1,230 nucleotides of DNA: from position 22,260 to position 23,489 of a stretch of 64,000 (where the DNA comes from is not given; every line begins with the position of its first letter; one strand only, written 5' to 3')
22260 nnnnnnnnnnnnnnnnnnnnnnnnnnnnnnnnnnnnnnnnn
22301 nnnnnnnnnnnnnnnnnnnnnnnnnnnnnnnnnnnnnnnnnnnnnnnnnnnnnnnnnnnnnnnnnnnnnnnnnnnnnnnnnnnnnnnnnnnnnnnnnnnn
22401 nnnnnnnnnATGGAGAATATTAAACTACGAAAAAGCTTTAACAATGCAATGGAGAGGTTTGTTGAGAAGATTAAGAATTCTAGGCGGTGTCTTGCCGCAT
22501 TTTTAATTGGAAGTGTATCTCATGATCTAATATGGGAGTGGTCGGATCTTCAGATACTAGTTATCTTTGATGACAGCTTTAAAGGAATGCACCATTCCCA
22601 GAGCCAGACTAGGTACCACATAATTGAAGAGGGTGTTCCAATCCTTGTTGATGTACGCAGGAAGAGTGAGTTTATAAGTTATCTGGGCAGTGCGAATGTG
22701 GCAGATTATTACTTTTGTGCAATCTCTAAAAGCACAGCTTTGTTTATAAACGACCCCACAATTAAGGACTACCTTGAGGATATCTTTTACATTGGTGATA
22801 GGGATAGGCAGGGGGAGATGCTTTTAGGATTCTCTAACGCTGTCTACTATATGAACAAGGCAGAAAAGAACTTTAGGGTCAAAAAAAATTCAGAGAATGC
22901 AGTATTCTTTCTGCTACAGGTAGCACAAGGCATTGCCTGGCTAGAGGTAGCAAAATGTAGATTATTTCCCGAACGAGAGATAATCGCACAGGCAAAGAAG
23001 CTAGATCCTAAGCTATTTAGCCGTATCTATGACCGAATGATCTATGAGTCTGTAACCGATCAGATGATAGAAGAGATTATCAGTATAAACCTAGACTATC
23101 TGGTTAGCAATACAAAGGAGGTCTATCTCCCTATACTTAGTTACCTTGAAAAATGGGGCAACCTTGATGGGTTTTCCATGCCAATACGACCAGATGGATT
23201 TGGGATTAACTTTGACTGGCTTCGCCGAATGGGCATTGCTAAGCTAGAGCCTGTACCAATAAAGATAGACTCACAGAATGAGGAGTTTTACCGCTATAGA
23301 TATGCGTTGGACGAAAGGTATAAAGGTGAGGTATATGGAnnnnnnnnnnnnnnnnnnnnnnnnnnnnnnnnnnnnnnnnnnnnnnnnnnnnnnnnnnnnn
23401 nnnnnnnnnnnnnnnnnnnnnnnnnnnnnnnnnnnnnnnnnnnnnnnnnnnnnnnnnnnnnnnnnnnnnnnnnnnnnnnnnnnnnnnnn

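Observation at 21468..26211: AraC/GyrI regulator, nucleotidyltransferase-fold protein and a divergent full-length UvrA paralog in one operon-like unit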

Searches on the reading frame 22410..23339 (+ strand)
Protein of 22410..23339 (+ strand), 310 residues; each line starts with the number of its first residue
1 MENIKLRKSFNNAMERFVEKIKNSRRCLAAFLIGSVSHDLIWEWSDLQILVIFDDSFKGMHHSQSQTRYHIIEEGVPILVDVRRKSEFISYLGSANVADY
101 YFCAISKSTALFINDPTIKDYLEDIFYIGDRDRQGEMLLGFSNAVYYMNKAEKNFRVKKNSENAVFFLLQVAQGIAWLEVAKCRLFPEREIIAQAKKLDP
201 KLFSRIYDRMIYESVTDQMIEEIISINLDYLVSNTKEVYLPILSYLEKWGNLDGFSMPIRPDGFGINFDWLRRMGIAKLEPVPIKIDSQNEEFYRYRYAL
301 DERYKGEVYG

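Call 6: search_protein_families(library=pfam, proteins=[window:22410-23339:+], max_evalue=0.01)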
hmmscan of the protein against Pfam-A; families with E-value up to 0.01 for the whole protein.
window:22410-23339:+ (310 aa): 1 family
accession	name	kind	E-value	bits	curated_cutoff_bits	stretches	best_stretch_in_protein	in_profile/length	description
PF18765.7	Polbeta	-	0.0091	16.6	26.9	0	19-63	5-43/93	Polymerase beta, Nucleotidyltransferase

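Call 7: search_protein_families(library=ncbifam, proteins=[window:22410-23339:+], max_evalue=0.01)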
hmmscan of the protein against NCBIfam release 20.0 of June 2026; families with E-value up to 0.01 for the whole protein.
window:22410-23339:+ (310 aa): 0 families

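Call 13: find_homologous_proteins(query=window:22410-23339:+, max_evalue=0.001)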
Query window:22410-23339:+ (310 aa): 61 proteins with E <= 0.001 among 724 candidates.
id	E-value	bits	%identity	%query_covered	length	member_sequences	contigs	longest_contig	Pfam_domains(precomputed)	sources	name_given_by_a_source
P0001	9.4e-206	700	100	100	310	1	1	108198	-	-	-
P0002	2.5e-132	459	68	98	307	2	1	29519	-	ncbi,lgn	-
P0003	3.7e-116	406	60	97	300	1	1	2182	-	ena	-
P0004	1.3e-115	404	60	99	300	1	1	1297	-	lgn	-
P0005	1.4e-115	404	61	99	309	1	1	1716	-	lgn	-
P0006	6.2e-110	385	59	98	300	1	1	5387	-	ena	-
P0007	8.8e-110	385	56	98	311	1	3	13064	-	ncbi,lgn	-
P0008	7.1e-109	382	56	98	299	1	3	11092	-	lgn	-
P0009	1.4e-108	381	58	97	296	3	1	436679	-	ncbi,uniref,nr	ncbi:hypothetical protein [Haloimpatiens massiliensis]|uniref:hypothetical protein n=1 Tax=Haloimpat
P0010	7.7e-108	379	56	98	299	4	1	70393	-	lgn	-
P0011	1.9e-107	377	57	98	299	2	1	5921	-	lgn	-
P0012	2.9e-107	377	57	98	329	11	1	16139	-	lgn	-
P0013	9.9e-107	375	56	97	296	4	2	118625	-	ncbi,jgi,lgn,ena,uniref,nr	ncbi:hypothetical protein BX659_11029 [Orenia metallireducens]|uniref:Nucleotidyltransferase domain-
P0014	5.7e-106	372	55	99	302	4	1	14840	-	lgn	-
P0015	7.5e-106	372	55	98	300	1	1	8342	-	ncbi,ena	-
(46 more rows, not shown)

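Call 14: search_protein_families(library=padloc, proteins=[window:22410-23339:+], max_evalue=0.01)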
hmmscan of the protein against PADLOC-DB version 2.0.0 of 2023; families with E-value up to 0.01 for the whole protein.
window:22410-23339:+ (310 aa): 0 families

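Call 68: search_dna_similar(query=window:22410-23339:+, collection=plasmids, mode=protein, max_evalue=0.000001, max_rows=15)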
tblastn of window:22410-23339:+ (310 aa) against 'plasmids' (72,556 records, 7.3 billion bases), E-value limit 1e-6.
No match.
